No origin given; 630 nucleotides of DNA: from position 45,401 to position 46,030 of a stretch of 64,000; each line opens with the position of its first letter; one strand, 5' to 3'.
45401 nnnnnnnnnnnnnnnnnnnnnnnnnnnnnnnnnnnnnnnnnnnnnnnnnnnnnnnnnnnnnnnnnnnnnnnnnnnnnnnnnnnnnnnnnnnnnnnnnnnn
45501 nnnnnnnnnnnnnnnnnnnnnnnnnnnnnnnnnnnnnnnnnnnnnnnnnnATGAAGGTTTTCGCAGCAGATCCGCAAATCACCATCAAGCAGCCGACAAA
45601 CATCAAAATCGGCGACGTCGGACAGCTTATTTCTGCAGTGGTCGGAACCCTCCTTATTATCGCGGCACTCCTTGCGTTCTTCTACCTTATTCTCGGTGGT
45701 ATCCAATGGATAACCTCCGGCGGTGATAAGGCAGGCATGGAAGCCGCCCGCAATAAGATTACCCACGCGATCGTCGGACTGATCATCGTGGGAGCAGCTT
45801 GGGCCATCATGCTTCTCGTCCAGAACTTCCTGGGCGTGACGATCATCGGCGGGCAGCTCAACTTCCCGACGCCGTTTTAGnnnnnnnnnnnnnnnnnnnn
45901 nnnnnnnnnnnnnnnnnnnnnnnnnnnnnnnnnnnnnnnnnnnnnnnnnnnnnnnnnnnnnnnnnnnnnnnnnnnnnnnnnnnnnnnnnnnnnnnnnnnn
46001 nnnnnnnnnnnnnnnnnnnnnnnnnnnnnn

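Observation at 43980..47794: Tandem array of six divergent VirB2/TrbC-like pilin paralogs followed by a VirB6-like gene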

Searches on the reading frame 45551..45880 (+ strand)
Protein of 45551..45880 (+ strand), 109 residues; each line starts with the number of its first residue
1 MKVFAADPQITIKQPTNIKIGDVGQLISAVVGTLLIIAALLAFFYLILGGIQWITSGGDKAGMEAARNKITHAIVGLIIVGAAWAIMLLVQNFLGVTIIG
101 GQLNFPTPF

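Call 4: search_protein_families(library=pfam, proteins=[window:45551-45880:+], max_evalue=1)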
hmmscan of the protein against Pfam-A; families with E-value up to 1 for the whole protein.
window:45551-45880:+ (109 aa): 3 families
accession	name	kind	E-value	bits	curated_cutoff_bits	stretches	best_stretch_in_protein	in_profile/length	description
PF18895.5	T4SS_pilin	-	6.7e-09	36.1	26.6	1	24-87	6-68/71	Type IV secretion system pilin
PF19607.4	DUF6112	-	0.071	13.4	25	1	20-87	10-78/88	Family of unknown function (DUF6112)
PF13190.11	PDGLE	-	0.077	13.3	27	1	17-47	74-100/102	PDGLE domain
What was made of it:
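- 45551..45880 (+): p5, hairpin protein, 109 aa; candidate major subunit. PF18895 36.1 bits (call 4).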

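Call 5: search_protein_families(library=ncbifam, proteins=[window:45551-45880:+], max_evalue=1)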
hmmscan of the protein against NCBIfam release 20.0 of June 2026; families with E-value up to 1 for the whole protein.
window:45551-45880:+ (109 aa): 4 families
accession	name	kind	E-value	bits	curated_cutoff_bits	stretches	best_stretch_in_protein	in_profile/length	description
NF045849.1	ICE_MMCAP2_0565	equivalog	0.00075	19.1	40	1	22-91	8-77/80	Mbov_0395 family pilin-like conjugal transfer protein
TIGR03943.1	TIGR03943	equivalog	0.15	11.4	88.8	1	21-91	3-73/221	TIGR03943 family putative permease subunit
NF002595.0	PRK02251.2-1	equivalog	0.21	11.9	109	0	64-92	25-53/84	cell division protein CrgA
NF038392.1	div_DrpB_YedR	equivalog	0.68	10.3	50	0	23-56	54-82/86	cell division protein DrpB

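Call 40: find_related_loci(query=A4, collection=genome_contigs, flank=10000)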
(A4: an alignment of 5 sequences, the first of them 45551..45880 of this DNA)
Query A4 (109 aa) in genome_contigs; peptide patterns used: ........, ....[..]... (x = any residue, [..] = any of these).
123 stretches matched a pattern; 87 encode a relative of the query (tblastn E <= 1e-3); the best 80 are kept; 80 distinct loci.
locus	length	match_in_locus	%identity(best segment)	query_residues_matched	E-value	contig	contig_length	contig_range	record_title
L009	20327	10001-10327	100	1-109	2e-66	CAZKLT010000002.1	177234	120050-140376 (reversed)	MAG TPA_asm: uncultured Gammaproteobacteria bacterium isolate SRP237561_co1_402 genome assembly, contig: NODE_83_length_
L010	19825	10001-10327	91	1-109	1e-61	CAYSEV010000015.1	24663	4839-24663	MAG TPA_asm: uncultured Gammaproteobacteria bacterium isolate SRP342105_co1_249 genome assembly, contig: NODE_2662_lengt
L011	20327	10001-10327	90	1-109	5e-61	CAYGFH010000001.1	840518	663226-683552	MAG TPA_asm: uncultured Gammaproteobacteria bacterium isolate ERP113451_co1_294 genome assembly, contig: NODE_1_length_8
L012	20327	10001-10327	89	1-109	3e-60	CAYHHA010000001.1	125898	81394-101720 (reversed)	MAG TPA_asm: uncultured Gammaproteobacteria bacterium isolate ERP119702_co3_129 genome assembly, contig: NODE_34_length_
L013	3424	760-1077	92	3-108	1e-58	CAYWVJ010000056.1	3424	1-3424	MAG TPA_asm: uncultured Gammaproteobacteria bacterium isolate SRP093762_co1_96 genome assembly, contig: NODE_14456_lengt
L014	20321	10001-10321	90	3-109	1e-58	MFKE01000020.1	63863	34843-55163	MAG: Candidatus Gottesmanbacteria bacterium RIFOXYB1_FULL_47_11 rifoxyb1_full_scaffold_461, whole genome shotgun sequenc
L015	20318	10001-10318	90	4-109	4e-58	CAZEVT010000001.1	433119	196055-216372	MAG TPA_asm: uncultured Gammaproteobacteria bacterium isolate SRP119689_co1_156 genome assembly, contig: NODE_4_length_4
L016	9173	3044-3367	87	2-109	7e-58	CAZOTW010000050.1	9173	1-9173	MAG TPA_asm: uncultured Gammaproteobacteria bacterium isolate SRP080215_co1_129 genome assembly, contig: NODE_9487_lengt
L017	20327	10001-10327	85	1-109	2e-56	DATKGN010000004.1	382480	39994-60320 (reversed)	MAG TPA_asm: Patescibacteria group bacterium isolate SMAG_U14552 k141_31954, whole genome shotgun sequence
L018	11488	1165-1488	85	2-109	8e-56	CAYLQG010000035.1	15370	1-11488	MAG TPA_asm: uncultured Gammaproteobacteria bacterium isolate binchicken_co54_478 genome assembly, contig: NODE_6872_len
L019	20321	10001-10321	84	2-109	4e-54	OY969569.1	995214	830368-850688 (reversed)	MAG: Candidatus Gottesmanbacteria bacterium isolate MFD03899.bin.c.1 genome assembly, chromosome: 1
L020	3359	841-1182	81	1-109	4e-52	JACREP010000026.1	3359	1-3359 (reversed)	MAG: Candidatus Gottesmanbacteria bacterium isolate NC_groundwater_1702_Pr3_B-0.1um_50_12 SR-2_scaffold_141_689948, whol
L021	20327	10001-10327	78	1-109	1e-51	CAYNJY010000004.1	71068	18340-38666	MAG TPA_asm: uncultured Gammaproteobacteria bacterium isolate ERP125453_co1_527 genome assembly, contig: NODE_220_length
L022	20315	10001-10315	83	6-109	3e-51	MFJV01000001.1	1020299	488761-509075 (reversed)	MAG: Candidatus Gottesmanbacteria bacterium RIFCSPLOWO2_01_FULL_43_11b rifcsplowo2_01_scaffold_30, whole genome shotgun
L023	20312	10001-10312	82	6-109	4e-51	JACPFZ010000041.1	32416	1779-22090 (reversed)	MAG: Candidatus Gottesmanbacteria bacterium isolate NC_groundwater_374_Ag_B-0.1um_46_9 GD18-4_B1_scaffold_1169617, whole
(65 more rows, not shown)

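Call 48: find_homologous_proteins(query=window:45551-45880:+)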
Query window:45551-45880:+ (109 aa): 1248 proteins with E <= 0.001 among 1273 candidates; the best 120 are listed.
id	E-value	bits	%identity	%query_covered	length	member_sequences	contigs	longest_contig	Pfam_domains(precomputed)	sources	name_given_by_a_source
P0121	1.9e-61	223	100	100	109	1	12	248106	PF26067.1,PF18895.6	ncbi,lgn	-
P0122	1.5e-60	220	98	100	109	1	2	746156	PF18895.6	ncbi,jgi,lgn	-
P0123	1.5e-58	213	95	100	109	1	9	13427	PF26067.1,PF18895.6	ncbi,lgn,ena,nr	ncbi:MAG: hypothetical protein UY10_C0018G0004 [Microgenomates group bacterium GW2011_GWA2_47_8]|nr:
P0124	6.9e-58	211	94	100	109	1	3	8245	PF26067.1,PF18895.6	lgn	-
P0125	2.0e-57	210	94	100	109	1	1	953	PF26067.1,PF18895.6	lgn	-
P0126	1.2e-56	207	94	100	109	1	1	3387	PF18895.6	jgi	jgi:hypothetical protein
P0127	1.7e-56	207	94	100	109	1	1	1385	PF26067.1,PF18895.6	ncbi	-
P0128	2.3e-56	206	94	98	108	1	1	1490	PF26067.1,PF18895.6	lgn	-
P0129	2.9e-56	206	94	100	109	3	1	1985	PF26067.1,PF18895.6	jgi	jgi:hypothetical protein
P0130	1.1e-55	204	92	100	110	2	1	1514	PF26067.1,PF18895.6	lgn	-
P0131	1.3e-55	204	90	100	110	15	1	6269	PF18895.6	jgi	jgi:hypothetical protein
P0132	2.5e-55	203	89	100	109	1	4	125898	PF18895.6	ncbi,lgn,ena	-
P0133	3.3e-55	203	90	100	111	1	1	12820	PF18895.6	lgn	-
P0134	6.1e-55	202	91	98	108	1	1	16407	PF18895.6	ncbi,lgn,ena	-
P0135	7.6e-55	202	89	100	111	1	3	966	PF18895.6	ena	-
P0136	7.9e-55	201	88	100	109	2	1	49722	PF18895.6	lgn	-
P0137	1.0e-54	201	89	100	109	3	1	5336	PF18895.6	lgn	-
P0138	1.2e-54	201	92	98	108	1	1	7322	PF18895.6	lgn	-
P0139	1.4e-54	201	93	98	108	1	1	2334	PF26067.1,PF18895.6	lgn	-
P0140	1.8e-54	200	92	98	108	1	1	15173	PF18895.6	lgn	-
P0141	1.8e-54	200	91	98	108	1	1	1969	PF18895.6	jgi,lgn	jgi:hypothetical protein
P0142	2.6e-54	200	90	98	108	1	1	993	PF18895.6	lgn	-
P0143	3.6e-54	199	90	98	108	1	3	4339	PF18895.6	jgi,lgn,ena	-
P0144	4.3e-54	199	92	98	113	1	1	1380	PF18895.6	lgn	-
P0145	5.0e-54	199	89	98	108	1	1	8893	PF18895.6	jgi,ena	-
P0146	5.5e-54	199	92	98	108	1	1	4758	PF18895.6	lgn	-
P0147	5.7e-54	199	92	98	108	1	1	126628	PF18895.6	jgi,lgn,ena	-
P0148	6.2e-54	199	91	98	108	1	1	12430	PF18895.6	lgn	-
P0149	6.4e-54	199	91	100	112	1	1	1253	PF26067.1,PF18895.6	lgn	-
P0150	8.1e-54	198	91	98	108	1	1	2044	PF18895.6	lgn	-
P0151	8.7e-54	198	92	98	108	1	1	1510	PF18895.6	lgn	-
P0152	9.6e-54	198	92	98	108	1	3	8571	PF26067.1,PF18895.6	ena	-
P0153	9.8e-54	198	89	98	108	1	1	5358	PF18895.6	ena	-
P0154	1.1e-53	198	86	100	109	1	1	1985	PF26067.1,PF18895.6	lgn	-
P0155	1.2e-53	198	92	98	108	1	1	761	PF18895.6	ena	-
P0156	1.3e-53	198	91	100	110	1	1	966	PF26067.1,PF18895.6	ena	-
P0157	2.0e-53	197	91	98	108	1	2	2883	PF18895.6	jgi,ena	-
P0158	2.0e-53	197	91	98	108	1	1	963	PF18895.6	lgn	-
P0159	2.2e-53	197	89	98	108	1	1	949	PF18895.6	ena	-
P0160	3.2e-53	196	91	98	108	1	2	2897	PF18895.6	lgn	-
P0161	3.5e-53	196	89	98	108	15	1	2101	PF18895.6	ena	-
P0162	4.6e-53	196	90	98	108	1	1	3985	PF18895.6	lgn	-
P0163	6.3e-53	195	89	98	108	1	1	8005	PF18895.6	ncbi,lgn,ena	-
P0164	8.1e-53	195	88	98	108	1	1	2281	PF18895.6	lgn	-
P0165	8.8e-53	195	89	98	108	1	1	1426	PF18895.6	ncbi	-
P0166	9.6e-53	195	88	98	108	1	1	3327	PF18895.6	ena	-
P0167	1.1e-52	195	87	100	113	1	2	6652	PF18895.6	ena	-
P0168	1.2e-52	194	86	99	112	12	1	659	PF18895.6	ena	-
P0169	1.2e-52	194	90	98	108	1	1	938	PF18895.6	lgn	-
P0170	1.7e-52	194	91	98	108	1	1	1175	PF18895.6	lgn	-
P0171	2.0e-52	194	86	100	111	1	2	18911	PF18895.6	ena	-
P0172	2.1e-52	194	88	100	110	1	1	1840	PF26067.1,PF18895.6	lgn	-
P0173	2.3e-52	194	89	98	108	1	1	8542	PF18895.6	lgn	-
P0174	3.4e-52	193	86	98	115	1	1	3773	PF18895.6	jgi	jgi:hypothetical protein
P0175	5.1e-52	192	87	98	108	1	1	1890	PF26067.1,PF18895.6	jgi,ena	-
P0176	5.3e-52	192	87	98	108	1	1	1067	PF18895.6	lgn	-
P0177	6.5e-52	192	86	99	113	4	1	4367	PF18895.6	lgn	-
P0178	9.2e-52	192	86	98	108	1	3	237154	PF18895.6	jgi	jgi:hypothetical protein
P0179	1.2e-51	191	88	99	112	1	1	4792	PF18895.6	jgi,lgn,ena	-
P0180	1.3e-51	191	86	98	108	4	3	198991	PF18895.6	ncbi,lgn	-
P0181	1.4e-51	191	87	98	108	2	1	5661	PF18895.6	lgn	-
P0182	1.4e-51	191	85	99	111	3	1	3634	PF18895.6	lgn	-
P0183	1.8e-51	191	86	100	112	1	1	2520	PF18895.6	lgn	-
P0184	1.9e-51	191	85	99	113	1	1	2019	PF18895.6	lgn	-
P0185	2.0e-51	191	84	99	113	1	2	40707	PF18895.6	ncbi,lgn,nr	ncbi:hypothetical protein HY086_00645 [Candidatus Gottesmanbacteria bacterium]|nr:hypothetical prote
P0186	3.0e-51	190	83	99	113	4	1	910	PF18895.6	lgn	-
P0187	3.5e-51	190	89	95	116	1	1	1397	PF18895.6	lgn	-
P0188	4.1e-51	190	84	98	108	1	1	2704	PF18895.6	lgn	-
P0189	5.5e-51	189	85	99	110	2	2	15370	PF18895.6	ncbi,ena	-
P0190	5.8e-51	189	86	98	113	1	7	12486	PF18895.6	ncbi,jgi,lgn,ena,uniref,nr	ncbi:hypothetical protein A3A63_02450 [Candidatus Gottesmanbacteria bacterium RIFCSPLOWO2_01_FULL_46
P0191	5.9e-51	189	86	98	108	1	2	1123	PF18895.6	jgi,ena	-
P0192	8.0e-51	189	85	98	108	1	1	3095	PF18895.6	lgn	-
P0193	8.2e-51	189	84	100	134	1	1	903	PF18895.6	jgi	jgi:hypothetical protein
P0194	8.3e-51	189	85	98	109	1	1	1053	PF18895.6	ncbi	-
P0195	9.5e-51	188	87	99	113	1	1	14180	PF18895.6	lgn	-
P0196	1.3e-50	188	85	98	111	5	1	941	PF18895.6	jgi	jgi:hypothetical protein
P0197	1.4e-50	188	83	100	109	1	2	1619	PF18895.6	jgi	jgi:hypothetical protein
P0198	1.4e-50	188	85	99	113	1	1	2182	PF18895.6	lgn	-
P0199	2.5e-50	187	83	99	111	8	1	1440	PF18895.6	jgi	-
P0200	2.7e-50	187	83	98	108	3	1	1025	PF18895.6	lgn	-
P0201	2.7e-50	187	85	99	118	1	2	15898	PF18895.6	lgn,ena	-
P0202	3.2e-50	187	82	100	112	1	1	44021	PF18895.6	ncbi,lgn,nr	ncbi:hypothetical protein HY410_01875 [Candidatus Gottesmanbacteria bacterium]|nr:hypothetical prote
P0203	4.1e-50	186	82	99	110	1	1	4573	PF18895.6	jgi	jgi:hypothetical protein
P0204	4.1e-50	186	83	100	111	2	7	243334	PF18895.6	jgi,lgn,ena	jgi:hypothetical protein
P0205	4.4e-50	186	83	99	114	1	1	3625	PF18895.6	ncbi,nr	ncbi:hypothetical protein HY032_00640 [Candidatus Gottesmanbacteria bacterium]|nr:hypothetical prote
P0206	4.5e-50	186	84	99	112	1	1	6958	PF18895.6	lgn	-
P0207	4.7e-50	186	85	99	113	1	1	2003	PF18895.6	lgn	-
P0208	4.7e-50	186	84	99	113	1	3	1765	PF18895.6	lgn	-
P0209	4.7e-50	186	81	100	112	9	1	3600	PF18895.6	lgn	-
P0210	5.0e-50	186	80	99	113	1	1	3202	PF26067.1,PF18895.6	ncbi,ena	-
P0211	5.3e-50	186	82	100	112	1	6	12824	PF18895.6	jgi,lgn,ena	-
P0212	5.4e-50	186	86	100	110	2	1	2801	PF18895.6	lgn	-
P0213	5.6e-50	186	84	98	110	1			PF18895.6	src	-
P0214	6.1e-50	186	83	98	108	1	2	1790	PF18895.6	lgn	-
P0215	7.1e-50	186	81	99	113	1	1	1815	PF18895.6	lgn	-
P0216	7.3e-50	185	83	99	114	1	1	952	PF18895.6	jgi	jgi:hypothetical protein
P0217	8.8e-50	185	84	99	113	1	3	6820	PF18895.6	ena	-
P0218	1.0e-49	185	83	98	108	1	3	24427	PF18895.6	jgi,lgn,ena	jgi:hypothetical protein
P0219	1.0e-49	185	81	100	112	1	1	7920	PF18895.6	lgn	-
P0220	1.4e-49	185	83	100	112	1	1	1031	PF18895.6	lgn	-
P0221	1.6e-49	184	81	99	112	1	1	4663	PF18895.6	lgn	-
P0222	1.6e-49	184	83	99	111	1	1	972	PF18895.6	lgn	-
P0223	1.6e-49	184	86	97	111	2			PF18895.6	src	-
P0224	2.5e-49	184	82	98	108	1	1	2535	PF18895.6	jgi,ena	-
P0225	2.7e-49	184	83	99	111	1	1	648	PF18895.6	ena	-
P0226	2.7e-49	184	83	100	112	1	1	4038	PF18895.6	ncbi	-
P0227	3.3e-49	183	87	95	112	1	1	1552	PF18895.6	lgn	-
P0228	3.5e-49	183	82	98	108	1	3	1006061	PF18895.6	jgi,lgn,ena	jgi:hypothetical protein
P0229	3.8e-49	183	83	99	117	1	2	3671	PF18895.6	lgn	-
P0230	4.5e-49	183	83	100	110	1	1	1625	PF18895.6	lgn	-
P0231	4.7e-49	183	82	99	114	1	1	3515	PF18895.6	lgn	-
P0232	5.0e-49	183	84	99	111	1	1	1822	PF18895.6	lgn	-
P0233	8.3e-49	182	85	99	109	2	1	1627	PF18895.6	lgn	-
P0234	1.0e-48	182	83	98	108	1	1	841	PF18895.6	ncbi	-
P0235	1.1e-48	182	78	99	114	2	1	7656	PF26067.1,PF18895.6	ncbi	-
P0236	1.2e-48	182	77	99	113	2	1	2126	PF26067.1,PF18895.6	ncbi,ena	-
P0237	1.7e-48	181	83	99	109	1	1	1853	PF18895.6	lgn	-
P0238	2.1e-48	181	78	99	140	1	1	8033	PF18895.6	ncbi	-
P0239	2.1e-48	181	83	99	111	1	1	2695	PF18895.6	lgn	-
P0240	2.1e-48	181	83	99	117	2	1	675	PF18895.6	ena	-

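Call 52: search_solved_structures(query=A5, max_evalue=10, show_alignments=2)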
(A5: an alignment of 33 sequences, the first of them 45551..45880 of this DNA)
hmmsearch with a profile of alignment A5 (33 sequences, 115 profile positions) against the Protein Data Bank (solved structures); distinct sequences matched with E-value up to 10: 1.
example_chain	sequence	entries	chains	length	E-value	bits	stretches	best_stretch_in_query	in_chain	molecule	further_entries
7rmx_A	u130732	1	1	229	1.4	12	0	38-73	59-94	Tunable symmetric protein, D_3_212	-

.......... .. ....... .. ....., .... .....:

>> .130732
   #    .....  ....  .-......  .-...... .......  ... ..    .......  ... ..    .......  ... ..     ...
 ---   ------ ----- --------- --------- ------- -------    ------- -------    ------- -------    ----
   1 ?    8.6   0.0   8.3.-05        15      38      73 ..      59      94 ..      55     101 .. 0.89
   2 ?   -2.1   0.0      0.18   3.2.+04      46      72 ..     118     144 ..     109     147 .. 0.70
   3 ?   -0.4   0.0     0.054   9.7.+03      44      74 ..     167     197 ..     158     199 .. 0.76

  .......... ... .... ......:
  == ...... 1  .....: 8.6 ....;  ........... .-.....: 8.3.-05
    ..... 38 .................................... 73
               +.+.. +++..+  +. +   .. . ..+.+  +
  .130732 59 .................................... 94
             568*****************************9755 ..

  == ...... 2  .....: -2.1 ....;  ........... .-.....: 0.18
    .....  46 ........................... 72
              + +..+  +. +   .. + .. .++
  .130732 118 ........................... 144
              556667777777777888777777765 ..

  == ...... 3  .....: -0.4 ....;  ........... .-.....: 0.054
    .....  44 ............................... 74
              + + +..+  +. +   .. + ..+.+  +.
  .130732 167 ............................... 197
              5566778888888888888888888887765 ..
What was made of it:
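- On Canonical TrbC/VirB2 pilin (Pfam PF04956): There is no PDB sequence hit (call 52).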

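Call 63: predict_structure(alignment_id=A5)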
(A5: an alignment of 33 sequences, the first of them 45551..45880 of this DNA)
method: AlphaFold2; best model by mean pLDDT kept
length: 109 residues; sequences in the alignment: 33
mean_pLDDT: 75.0   pTM: 0.53
mean pLDDT of the five models: 75.0, 74.8, 73.8, 70.7, 70.0
residues with pLDDT >= 90: 42; 70-90: 29; 50-70: 14; < 50: 24
segments of 3 or more residues with pLDDT < 50: 1-15, 102-107
pLDDT, mean of each block of 10 residues (from residue 1): 42 49 76 90 94 89 92 93 86 62 48
secondary structure, 60 per line:
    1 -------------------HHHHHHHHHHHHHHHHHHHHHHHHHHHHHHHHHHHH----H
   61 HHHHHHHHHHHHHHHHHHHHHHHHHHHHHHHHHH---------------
elements in order: H20-55 H60-94
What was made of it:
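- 45551..45880 (+): AF2 model: helix 20-55, SGGD turn, helix 60-94; pLDDT is about 76-94 over residues 21-90 (call 63).
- On Pfam PF18895 T4SS_pilin: AF2 model of p5: helix 20-55, turn, helix 60-94 (call 63).
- Fold: helix-turn-helix hairpin model for p5 (call 63).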

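Call 66: search_protein_families(library=pfam, alignment_id=A3, max_evalue=0.01)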
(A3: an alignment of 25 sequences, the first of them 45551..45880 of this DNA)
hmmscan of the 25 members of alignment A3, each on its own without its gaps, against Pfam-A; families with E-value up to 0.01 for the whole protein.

A. member 1, window:45551-45880:+ (109 aa): 1 family
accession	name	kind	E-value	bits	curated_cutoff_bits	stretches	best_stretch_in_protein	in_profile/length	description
PF18895.5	T4SS_pilin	-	6.7e-09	36.1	26.6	1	24-87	6-68/71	Type IV secretion system pilin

B. families by the number of members that match (of 25 scanned): 4 families
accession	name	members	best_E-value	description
PF18895.5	T4SS_pilin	24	6.8e-14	Type IV secretion system pilin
PF02322.20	Cyt_bd_oxida_II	2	0.0012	Cytochrome bd terminal oxidase subunit II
PF04956.18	TrbC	1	0.00012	TrbC/VIRB2 pilin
PF01757.29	Acyl_transf_3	1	0.00041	Acyltransferase domain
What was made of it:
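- On Canonical TrbC/VirB2 pilin (Pfam PF04956): One of 25 clade members hits at E <= 0.01 (call 66).
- Family: all eight hit PF18895 (call 4), and 24 of 25 clade members do (call 66).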

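Call 85: search_protein_representatives(alignment_id=A5)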
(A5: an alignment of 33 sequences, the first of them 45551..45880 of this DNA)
Query: 33 sequences, 115 profile positions. Proteins with E-value up to 0.001 (for the whole library): 87115; up to 1e-10: 17311; up to 1e-30: 112. The best 150 are listed.
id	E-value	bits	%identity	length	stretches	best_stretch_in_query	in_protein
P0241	5.4e-72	255.1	-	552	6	23-98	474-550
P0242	8.5e-61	219.0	-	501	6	18-94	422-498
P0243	1.4e-58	211.9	-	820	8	19-93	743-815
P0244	1.6e-56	205.2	-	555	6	28-94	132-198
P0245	4.9e-54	197.2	-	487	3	16-106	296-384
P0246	2.4e-53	195.0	-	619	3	16-103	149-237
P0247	7.7e-53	193.3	-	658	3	25-102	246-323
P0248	7.8e-53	193.3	-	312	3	16-102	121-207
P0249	5.0e-52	190.7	-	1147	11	25-99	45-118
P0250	5.2e-52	190.6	-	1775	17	23-90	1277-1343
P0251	2.4e-51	188.5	-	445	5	27-93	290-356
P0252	5.5e-51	187.4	-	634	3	25-102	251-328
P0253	1.1e-49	183.2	-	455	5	24-96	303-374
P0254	2.3e-49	182.1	-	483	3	23-112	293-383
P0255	9.2e-47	173.7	-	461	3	13-110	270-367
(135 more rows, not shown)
